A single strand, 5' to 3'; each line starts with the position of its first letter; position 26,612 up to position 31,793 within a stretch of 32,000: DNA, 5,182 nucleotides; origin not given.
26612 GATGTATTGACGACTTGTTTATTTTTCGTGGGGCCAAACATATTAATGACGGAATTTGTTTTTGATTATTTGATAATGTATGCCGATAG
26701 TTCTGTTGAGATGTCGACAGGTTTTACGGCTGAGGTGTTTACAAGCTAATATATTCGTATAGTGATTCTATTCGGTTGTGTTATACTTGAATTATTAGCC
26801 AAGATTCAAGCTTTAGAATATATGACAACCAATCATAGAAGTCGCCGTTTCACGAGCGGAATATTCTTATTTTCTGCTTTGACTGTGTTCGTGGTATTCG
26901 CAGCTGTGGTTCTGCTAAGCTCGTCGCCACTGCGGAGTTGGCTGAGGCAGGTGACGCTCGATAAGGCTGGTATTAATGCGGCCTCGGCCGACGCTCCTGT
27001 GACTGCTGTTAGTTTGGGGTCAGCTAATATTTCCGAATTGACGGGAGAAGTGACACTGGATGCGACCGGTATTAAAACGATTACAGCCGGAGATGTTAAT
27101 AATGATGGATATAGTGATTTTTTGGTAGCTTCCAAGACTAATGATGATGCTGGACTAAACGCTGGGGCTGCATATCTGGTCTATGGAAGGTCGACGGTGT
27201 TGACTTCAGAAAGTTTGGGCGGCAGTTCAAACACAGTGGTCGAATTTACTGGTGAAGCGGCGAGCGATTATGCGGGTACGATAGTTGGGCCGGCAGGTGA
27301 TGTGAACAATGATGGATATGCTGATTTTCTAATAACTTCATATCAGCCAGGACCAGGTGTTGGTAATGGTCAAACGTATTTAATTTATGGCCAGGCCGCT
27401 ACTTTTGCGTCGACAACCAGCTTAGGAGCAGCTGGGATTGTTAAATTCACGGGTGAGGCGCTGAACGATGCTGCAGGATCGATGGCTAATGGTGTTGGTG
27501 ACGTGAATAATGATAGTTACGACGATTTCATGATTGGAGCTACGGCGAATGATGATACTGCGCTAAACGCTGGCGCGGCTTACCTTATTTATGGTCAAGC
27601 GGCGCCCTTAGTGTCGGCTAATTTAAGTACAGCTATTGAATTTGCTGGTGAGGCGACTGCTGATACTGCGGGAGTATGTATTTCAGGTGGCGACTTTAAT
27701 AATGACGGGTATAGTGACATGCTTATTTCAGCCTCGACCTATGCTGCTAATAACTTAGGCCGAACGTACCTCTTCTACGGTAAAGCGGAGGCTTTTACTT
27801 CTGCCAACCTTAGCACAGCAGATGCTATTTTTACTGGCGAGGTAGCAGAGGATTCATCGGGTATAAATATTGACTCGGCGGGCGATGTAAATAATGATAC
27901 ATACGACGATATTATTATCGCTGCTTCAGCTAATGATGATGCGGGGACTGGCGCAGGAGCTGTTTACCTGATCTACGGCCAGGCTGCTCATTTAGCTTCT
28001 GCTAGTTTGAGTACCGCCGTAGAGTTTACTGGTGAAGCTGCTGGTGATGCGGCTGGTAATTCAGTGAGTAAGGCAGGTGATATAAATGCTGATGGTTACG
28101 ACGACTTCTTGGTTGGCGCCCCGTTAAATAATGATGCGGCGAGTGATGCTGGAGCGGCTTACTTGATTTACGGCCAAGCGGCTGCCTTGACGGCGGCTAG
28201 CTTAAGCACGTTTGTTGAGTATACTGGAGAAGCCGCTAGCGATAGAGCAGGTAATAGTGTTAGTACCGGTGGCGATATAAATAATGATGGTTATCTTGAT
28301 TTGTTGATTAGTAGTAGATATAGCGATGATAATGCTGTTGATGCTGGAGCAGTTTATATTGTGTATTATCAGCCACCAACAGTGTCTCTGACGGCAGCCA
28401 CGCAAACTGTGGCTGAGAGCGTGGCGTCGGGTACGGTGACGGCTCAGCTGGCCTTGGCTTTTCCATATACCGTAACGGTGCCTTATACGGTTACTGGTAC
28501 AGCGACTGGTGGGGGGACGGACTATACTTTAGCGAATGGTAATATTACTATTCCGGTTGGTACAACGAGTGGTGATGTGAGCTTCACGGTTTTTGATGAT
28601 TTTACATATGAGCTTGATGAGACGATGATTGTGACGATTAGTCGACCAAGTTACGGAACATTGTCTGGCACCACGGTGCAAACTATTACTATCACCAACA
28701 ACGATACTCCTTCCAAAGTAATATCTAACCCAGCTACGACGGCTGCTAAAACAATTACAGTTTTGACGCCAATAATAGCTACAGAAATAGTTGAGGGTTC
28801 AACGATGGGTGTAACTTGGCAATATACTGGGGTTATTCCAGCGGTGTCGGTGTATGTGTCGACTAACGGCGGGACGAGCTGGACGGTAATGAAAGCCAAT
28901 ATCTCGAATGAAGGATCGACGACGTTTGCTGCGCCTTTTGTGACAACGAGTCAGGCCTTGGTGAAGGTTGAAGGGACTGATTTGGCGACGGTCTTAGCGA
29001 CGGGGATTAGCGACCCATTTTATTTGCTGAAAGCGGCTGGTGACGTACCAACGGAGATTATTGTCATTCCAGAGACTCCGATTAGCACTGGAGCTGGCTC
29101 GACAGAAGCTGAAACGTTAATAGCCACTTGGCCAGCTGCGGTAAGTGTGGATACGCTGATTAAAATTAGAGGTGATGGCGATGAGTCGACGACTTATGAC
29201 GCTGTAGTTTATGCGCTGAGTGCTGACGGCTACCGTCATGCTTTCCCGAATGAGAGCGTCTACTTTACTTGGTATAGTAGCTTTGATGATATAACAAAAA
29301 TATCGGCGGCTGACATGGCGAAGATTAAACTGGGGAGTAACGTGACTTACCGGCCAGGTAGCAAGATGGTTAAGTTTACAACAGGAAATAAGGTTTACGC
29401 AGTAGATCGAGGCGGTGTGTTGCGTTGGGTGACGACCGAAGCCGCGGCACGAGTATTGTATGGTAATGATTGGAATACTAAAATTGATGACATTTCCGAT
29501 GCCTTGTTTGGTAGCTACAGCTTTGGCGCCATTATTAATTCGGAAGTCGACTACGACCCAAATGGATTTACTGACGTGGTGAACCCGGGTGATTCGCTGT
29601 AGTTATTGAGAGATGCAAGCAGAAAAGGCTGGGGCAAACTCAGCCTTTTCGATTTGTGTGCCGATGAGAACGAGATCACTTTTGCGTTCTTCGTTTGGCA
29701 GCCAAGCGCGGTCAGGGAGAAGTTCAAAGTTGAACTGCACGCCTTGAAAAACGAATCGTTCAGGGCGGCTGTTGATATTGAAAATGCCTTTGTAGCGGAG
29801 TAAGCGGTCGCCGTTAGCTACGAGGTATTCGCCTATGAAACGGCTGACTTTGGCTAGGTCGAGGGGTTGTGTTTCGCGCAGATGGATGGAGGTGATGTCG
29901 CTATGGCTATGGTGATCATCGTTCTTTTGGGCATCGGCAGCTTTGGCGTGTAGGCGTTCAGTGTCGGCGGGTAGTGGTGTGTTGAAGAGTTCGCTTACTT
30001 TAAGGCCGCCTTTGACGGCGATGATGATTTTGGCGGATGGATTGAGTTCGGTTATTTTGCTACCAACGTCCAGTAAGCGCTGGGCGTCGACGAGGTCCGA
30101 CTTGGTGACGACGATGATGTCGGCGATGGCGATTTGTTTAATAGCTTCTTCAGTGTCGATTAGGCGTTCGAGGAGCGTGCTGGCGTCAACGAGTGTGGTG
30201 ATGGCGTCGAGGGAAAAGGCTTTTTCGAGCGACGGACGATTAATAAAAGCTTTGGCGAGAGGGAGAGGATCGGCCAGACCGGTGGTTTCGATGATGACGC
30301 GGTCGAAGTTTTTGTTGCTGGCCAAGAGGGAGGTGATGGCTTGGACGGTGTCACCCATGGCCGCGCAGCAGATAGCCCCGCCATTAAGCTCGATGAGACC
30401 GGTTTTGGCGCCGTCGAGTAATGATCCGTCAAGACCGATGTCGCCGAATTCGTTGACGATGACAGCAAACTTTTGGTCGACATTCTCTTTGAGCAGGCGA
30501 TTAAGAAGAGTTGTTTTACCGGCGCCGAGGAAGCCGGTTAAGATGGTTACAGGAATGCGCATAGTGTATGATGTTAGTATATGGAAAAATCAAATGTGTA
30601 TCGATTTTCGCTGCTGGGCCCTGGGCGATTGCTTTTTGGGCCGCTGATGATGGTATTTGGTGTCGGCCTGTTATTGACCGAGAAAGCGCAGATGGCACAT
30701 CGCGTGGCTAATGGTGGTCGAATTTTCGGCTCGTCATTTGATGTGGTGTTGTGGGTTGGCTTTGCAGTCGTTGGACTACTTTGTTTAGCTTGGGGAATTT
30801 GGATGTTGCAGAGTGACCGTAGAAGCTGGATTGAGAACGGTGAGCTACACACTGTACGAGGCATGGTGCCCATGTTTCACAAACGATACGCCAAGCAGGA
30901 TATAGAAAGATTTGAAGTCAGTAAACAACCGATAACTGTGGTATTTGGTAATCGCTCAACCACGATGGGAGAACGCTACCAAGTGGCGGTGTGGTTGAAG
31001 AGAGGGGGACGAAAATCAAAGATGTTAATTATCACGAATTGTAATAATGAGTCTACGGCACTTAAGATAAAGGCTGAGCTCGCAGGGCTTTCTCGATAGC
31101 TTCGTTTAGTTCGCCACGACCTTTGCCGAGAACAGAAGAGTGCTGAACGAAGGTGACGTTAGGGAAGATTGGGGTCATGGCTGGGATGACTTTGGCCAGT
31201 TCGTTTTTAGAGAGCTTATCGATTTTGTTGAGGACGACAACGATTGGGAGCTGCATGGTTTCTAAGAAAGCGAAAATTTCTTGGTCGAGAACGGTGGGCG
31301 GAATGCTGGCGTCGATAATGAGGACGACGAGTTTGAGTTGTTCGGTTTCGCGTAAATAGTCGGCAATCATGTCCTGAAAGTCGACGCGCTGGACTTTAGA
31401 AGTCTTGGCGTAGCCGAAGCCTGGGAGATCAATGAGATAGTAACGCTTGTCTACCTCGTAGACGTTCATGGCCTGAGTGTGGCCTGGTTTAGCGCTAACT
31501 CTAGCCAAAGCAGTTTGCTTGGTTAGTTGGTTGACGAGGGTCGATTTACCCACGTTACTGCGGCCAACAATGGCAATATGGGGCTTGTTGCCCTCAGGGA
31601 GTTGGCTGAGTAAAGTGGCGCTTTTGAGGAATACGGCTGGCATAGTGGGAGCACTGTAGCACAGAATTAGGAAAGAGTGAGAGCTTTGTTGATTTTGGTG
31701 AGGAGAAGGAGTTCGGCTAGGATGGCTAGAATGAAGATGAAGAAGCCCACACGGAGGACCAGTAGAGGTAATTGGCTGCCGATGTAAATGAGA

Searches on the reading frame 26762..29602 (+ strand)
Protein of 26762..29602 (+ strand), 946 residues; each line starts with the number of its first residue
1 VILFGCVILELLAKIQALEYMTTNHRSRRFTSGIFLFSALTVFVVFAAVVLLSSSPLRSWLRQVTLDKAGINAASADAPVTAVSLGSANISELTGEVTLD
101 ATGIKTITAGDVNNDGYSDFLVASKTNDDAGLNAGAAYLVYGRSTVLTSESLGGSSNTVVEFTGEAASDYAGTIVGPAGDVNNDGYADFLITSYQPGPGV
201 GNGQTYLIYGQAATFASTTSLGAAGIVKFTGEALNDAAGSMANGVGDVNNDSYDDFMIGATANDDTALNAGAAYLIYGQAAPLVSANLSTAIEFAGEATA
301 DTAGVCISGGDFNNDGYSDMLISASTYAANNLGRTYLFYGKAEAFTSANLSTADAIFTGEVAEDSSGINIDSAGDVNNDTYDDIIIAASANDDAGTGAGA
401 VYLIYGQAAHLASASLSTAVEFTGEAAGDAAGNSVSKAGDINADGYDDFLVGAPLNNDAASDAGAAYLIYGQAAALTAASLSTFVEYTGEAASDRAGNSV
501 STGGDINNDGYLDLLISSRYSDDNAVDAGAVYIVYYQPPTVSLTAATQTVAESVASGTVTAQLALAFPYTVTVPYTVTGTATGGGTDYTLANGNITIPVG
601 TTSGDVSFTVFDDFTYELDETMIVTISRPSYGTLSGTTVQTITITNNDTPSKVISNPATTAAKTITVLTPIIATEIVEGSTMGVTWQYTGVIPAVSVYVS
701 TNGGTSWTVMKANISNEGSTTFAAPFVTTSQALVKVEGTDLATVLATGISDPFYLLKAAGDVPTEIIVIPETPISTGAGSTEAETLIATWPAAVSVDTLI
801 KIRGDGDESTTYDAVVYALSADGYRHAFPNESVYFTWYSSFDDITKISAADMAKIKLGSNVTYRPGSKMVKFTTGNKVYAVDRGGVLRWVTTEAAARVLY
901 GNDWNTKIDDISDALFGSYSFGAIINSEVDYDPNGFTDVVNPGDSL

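Call 14: search_protein_families(library=pfam, proteins=[window:26762-29602:+])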
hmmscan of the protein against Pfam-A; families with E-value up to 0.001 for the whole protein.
window:26762-29602:+ (946 aa): 4 families
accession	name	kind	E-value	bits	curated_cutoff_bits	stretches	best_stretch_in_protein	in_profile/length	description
PF01839.29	FG-GAP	-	8.8e-37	124.9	22.1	5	496-534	1-37/37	FG-GAP repeat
PF13517.12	FG-GAP_3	-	1e-11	45.7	26.9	0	311-385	1-60/61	FG-GAP-like repeat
PF03160.20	Calx-beta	-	1.3e-07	32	27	1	538-647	5-118/119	Calx-beta domain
PF14312.12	FG-GAP_2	-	2.4e-05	24.8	23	0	491-533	13-48/49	FG-GAP repeat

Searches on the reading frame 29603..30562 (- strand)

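Call 14: search_protein_families(library=pfam, proteins=[window:29603-30562:-])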
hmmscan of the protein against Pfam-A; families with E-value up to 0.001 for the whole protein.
window:29603-30562:- (319 aa): 4 families
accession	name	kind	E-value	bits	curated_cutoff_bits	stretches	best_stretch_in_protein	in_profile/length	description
PF02492.25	cobW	-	4.2e-49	167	20.7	1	4-180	1-179/180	CobW/HypB/UreG, nucleotide-binding domain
PF07683.19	CobW_C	-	1.5e-19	70.1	22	1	223-316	1-93/94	Cobalamin synthesis protein cobW C-terminal domain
PF25204.1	DAAF9_2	-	2.5e-05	24.4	27.5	0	82-190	68-182/210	DAAF9 domain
PF03193.22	RsgA_GTPase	-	0.00065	20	30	0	5-30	108-132/174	RsgA GTPase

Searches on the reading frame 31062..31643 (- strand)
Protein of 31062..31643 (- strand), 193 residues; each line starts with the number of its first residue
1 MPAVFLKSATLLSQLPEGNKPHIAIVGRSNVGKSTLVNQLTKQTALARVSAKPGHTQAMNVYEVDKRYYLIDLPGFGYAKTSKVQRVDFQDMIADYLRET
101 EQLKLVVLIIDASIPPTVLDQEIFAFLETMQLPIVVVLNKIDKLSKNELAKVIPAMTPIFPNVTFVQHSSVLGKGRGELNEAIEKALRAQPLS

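Call 14: search_protein_families(library=pfam, proteins=[window:31062-31643:-])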
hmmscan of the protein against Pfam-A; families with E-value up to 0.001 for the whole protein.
window:31062-31643:- (193 aa): 10 families
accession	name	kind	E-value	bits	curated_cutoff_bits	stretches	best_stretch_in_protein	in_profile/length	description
PF01926.29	MMR_HSR1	-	2.8e-23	82.6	21.9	1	22-140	1-113/113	50S ribosome-binding GTPase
PF02421.24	FeoB_N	-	1.9e-14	53.9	27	1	22-179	2-152/156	Ferrous iron transport protein B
PF00009.33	GTP_EFTU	-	6.8e-13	49.1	26.5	1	22-187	5-186/188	Elongation factor Tu GTP binding domain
PF03193.22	RsgA_GTPase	-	2e-12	47.7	30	1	22-77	108-169/174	RsgA GTPase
PF09439.16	SRPRB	-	8.2e-07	29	25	1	19-120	2-90/178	Signal recognition particle receptor beta subunit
PF00350.29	Dynamin_N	-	3e-06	27.8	27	0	23-48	1-26/168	Dynamin family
PF03029.23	ATP_bind_1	-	1.4e-05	25.4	27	0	64-188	89-208/240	Conserved hypothetical ATP binding protein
PF13191.12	AAA_16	-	0.00038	21.4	32.6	0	10-56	14-63/167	AAA ATPase domain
PF13401.12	AAA_22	-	0.00052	20.8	27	0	19-111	4-91/130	AAA domain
PF05621.17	TniB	-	0.00089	19.2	22.4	0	11-44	26-59/189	Bacterial TniB protein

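Call 47: find_encoding_contigs(protein=window:31062-31643:-, flank=10000, max_places=2)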
Protein window:31062-31643:- (193 aa): 4 contigs read that carry it; 1 place shown.
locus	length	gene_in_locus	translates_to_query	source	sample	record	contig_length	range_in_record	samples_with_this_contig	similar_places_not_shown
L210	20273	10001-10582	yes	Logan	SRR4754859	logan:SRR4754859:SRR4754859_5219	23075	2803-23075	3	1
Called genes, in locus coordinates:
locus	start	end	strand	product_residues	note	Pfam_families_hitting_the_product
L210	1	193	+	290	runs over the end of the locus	PF11999:Ice_binding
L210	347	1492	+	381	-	PF19078:Big_12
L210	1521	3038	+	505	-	PF11999:Ice_binding, PF19403:SpaA_2 (weak)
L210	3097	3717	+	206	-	PF04203:Sortase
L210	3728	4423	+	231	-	PF00300:His_Phos_1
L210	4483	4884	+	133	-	-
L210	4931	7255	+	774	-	PF00403:HMA, PF00122:E1-E2_ATPase, PF00702:Hydrolase, PF08282:Hydrolase_3 (faint)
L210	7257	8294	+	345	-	PF00403:HMA (weak), PF13386:DsbD_2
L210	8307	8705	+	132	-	PF13473:Cupredoxin_1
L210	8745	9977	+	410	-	PF07690:MFS_1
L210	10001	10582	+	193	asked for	PF03193:RsgA_GTPase (weak), PF00009:GTP_EFTU, PF09439:SRPRB (weak), PF00350:Dynamin_N (faint), PF01926:MMR_HSR1, PF02421:FeoB_N, PF03029:ATP_bind_1 (faint)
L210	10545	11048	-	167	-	-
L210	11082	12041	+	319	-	PF02492:cobW, PF07683:CobW_C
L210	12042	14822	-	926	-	PF13517:FG-GAP_3 (faint), PF14312:FG-GAP_2 (faint), PF01839:FG-GAP, PF03160:Calx-beta (weak)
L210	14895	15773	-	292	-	PF02424:ApbE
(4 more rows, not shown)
